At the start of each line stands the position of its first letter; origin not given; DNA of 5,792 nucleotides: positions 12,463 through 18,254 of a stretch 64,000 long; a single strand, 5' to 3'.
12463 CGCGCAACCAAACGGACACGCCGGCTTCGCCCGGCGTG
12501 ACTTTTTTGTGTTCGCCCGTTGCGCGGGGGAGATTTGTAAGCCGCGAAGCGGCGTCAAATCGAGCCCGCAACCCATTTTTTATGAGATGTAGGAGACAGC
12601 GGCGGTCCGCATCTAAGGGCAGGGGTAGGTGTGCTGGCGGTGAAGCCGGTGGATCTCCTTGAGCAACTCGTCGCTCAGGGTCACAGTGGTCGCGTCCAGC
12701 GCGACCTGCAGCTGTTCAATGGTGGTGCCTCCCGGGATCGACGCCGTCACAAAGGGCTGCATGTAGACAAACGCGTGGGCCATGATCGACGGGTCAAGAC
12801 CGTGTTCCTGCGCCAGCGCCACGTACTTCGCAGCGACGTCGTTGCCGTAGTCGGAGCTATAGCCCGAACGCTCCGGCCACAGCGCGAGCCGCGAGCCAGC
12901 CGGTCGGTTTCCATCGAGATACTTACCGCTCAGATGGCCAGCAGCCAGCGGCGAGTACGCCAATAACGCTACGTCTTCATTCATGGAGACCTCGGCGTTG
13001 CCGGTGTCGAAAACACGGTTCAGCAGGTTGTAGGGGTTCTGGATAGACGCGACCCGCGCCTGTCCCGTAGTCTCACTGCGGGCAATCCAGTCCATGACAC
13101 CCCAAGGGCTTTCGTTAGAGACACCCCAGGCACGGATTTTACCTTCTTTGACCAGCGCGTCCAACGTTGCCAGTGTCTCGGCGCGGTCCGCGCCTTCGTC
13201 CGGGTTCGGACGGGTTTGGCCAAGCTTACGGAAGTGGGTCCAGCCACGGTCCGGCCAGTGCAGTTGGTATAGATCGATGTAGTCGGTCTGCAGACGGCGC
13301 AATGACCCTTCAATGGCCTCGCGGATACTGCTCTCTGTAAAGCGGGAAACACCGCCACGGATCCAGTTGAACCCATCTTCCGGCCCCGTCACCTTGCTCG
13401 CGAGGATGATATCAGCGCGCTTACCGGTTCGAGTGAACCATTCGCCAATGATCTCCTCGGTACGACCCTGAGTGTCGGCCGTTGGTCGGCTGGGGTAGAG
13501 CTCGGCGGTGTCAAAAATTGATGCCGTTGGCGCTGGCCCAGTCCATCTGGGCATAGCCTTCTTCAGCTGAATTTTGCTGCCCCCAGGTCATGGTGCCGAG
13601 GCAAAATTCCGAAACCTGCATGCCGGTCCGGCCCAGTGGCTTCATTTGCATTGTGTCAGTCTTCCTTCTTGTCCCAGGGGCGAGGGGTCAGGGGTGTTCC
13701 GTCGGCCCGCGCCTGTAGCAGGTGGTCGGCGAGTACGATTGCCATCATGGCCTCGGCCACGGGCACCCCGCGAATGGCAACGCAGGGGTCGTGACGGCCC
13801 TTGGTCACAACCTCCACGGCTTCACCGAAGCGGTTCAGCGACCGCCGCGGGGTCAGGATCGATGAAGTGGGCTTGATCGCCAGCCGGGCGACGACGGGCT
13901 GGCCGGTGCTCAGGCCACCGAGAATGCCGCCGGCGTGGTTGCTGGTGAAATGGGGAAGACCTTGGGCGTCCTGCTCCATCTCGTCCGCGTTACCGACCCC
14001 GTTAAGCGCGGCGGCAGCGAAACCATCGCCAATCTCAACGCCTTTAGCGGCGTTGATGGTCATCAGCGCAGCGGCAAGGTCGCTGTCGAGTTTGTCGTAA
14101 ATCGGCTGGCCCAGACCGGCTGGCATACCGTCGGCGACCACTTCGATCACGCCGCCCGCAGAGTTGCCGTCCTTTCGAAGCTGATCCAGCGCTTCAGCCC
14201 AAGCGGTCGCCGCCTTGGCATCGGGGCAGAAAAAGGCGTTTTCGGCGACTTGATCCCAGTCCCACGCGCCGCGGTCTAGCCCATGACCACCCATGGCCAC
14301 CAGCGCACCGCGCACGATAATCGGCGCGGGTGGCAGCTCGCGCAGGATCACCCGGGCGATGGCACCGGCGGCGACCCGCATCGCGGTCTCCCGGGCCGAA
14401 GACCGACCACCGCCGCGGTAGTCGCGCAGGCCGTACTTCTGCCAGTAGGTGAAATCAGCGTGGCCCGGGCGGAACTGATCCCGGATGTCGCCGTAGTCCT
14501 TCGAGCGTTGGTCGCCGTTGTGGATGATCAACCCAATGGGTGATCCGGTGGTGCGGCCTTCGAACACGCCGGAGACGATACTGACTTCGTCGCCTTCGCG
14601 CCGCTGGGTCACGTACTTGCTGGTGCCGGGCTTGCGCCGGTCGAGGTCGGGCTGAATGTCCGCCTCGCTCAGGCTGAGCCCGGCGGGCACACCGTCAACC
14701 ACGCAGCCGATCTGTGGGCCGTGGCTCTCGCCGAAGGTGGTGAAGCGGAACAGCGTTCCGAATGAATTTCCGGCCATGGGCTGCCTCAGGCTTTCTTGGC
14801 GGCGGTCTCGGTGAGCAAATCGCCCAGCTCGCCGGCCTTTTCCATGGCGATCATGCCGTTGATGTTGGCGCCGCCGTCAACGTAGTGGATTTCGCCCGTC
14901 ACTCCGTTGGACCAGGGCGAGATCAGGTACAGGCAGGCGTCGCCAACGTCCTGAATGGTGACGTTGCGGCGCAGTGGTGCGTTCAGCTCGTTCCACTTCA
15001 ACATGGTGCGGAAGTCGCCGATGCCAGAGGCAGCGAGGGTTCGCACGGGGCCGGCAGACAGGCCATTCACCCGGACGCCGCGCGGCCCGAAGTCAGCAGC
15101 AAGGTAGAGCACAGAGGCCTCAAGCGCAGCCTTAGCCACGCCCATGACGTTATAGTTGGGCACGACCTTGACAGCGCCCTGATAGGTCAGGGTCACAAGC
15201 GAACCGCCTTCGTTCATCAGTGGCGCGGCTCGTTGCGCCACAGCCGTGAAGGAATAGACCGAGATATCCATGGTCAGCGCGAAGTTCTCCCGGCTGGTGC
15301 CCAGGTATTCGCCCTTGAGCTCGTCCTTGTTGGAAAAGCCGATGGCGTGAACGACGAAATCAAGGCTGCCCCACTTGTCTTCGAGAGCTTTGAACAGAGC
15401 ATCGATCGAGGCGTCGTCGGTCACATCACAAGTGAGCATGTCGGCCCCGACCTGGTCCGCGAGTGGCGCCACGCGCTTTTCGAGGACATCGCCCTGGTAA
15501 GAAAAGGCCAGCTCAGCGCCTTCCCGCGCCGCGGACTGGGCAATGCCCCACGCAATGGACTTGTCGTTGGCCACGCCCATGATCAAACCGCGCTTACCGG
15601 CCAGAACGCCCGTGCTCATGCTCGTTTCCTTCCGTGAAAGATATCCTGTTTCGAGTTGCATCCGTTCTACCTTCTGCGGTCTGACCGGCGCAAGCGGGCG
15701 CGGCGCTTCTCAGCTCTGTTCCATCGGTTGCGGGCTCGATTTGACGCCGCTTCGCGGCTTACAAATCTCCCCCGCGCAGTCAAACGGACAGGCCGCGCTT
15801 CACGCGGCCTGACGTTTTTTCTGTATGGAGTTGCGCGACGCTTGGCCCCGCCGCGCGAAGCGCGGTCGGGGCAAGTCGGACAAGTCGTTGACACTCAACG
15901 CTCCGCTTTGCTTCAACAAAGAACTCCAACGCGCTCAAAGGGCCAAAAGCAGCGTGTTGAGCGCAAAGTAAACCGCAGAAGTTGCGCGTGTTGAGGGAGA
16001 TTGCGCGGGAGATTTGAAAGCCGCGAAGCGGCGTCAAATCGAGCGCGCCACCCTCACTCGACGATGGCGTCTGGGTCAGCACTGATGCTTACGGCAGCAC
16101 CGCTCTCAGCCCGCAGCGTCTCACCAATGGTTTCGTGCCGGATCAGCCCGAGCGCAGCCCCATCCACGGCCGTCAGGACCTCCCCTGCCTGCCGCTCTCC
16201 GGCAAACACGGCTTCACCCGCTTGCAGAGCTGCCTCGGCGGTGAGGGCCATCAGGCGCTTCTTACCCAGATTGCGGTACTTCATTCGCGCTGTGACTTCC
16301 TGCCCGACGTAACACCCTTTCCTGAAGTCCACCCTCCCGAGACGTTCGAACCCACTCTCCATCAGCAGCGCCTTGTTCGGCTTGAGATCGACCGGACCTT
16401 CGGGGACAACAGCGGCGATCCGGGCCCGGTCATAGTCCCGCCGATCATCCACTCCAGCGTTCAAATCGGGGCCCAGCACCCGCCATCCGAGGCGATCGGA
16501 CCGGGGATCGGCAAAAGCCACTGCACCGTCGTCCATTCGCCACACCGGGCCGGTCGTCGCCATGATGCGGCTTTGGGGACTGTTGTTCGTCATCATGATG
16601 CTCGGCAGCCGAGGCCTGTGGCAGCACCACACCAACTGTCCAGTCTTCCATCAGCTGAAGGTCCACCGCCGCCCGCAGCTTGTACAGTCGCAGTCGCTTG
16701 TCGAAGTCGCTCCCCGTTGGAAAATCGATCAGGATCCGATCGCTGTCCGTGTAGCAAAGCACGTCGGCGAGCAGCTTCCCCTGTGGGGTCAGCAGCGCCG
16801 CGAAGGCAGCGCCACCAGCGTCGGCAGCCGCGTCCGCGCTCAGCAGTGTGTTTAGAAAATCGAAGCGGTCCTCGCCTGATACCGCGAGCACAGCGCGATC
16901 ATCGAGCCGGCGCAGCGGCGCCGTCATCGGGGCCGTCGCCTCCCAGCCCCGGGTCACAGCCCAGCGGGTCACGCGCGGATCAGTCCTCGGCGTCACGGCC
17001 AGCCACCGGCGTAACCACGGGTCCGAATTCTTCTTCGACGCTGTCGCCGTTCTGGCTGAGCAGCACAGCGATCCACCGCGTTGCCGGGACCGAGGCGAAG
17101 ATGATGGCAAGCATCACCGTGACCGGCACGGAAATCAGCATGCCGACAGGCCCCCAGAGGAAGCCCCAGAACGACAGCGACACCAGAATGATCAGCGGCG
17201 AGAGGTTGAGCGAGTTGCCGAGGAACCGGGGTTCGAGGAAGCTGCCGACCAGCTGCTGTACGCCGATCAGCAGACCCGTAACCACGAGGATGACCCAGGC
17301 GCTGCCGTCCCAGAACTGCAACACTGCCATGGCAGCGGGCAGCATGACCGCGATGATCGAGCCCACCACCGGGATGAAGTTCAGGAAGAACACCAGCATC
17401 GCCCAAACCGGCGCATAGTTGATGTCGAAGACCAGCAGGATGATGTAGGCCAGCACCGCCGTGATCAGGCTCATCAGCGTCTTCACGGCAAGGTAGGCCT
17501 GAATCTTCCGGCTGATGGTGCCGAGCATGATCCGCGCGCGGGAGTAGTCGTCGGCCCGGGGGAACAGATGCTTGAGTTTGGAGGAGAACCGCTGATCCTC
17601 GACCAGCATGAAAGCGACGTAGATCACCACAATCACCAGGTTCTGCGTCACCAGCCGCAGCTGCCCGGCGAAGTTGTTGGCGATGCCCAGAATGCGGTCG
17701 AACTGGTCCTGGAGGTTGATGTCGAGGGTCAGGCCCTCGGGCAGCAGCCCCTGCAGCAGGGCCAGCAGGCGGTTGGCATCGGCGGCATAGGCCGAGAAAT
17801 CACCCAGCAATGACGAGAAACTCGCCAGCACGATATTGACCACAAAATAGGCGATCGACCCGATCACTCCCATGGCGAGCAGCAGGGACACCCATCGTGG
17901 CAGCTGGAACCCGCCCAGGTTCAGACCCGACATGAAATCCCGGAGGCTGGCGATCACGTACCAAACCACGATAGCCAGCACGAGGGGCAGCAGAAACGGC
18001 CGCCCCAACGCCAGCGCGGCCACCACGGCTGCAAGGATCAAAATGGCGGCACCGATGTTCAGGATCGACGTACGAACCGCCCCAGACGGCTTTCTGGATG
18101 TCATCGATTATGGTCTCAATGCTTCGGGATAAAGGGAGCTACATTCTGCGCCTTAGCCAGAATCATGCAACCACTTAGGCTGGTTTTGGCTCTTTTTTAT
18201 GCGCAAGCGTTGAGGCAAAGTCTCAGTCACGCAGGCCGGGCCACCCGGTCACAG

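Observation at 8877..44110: Modular hairpin-repeat family forming five intergenic mosaic clusters (BIME/REP-like)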

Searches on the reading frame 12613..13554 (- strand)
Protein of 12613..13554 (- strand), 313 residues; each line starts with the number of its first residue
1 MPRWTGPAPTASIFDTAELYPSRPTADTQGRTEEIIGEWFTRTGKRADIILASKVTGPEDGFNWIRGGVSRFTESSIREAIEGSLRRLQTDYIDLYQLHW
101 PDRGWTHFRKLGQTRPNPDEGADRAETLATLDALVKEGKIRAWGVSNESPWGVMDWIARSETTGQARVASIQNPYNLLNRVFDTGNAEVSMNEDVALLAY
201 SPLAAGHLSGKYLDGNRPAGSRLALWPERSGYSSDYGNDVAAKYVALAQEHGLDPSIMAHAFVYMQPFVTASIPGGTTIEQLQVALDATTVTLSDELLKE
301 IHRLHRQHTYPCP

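Call 12: search_protein_families(library=pfam, proteins=[window:12613-13554:-], max_evalue=0.001)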
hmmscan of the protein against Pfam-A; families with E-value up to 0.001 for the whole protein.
window:12613-13554:- (313 aa): 1 family
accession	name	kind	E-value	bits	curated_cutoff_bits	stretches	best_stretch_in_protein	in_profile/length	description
PF00248.27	Aldo_ket_red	-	3.4e-56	190.9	24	1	13-304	35-289/291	Aldo/keto reductase family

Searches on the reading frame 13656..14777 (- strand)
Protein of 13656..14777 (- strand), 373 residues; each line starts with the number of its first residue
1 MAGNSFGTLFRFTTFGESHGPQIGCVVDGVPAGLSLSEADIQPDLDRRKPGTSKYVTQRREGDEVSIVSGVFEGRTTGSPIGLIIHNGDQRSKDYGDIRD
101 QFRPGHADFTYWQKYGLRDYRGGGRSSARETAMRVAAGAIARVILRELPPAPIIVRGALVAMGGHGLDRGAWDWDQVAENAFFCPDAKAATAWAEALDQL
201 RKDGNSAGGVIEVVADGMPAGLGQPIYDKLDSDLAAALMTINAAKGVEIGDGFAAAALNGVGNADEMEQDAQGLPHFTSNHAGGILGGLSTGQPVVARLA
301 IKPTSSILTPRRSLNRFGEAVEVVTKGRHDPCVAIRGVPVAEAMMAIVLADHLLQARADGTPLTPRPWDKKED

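Call 75: search_protein_families(library=pfam, proteins=[window:13656-14777:-], max_evalue=0.001)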
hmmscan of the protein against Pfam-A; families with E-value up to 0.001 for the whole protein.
window:13656-14777:- (373 aa): 1 family
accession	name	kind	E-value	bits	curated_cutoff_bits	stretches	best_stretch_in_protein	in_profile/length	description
PF01264.26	Chorismate_synt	-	6.6e-133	442.9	27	1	10-354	1-327/327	Chorismate synthase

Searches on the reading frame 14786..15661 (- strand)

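Call 12: search_protein_families(library=pfam, proteins=[window:14786-15661:-], max_evalue=0.001)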
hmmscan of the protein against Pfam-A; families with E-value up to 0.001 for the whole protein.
window:14786-15661:- (291 aa): 3 families
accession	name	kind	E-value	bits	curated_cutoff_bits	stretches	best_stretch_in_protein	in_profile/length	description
PF13561.12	adh_short_C2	-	1.1e-91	307.1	27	1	29-266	1-236/236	Enoyl-(Acyl carrier protein) reductase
PF00106.31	adh_short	-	6.3e-19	68.7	26.6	1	33-211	9-187/195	short chain dehydrogenase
PF23441.1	SDR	-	1.5e-05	25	27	1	75-264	65-254/258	SDR-like rossmann domain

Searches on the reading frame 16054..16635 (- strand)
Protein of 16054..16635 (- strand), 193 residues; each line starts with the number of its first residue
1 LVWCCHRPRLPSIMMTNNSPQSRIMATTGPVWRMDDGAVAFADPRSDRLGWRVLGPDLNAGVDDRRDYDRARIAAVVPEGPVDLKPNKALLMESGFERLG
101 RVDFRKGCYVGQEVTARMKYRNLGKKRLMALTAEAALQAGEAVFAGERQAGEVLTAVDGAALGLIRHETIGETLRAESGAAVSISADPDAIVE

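Call 12: search_protein_families(library=pfam, proteins=[window:16054-16635:-], max_evalue=0.001)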
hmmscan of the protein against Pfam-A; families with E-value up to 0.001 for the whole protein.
window:16054-16635:- (193 aa): 1 family
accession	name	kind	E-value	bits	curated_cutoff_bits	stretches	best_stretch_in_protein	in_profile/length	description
PF25455.1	Beta-barrel_CAF17_C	-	9.5e-11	41.7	25.7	1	125-185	2-63/70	CAF17, C-terminal beta-barrel domain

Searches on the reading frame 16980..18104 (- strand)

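Call 75: search_protein_families(library=pfam, proteins=[window:16980-18104:-], max_evalue=0.001)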
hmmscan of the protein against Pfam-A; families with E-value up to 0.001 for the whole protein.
window:16980-18104:- (374 aa): 1 family
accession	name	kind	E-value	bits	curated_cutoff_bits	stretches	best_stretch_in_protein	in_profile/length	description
PF01594.21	AI-2E_transport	-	3.4e-46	158.4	34.3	1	21-337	6-324/327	AI-2E family transporter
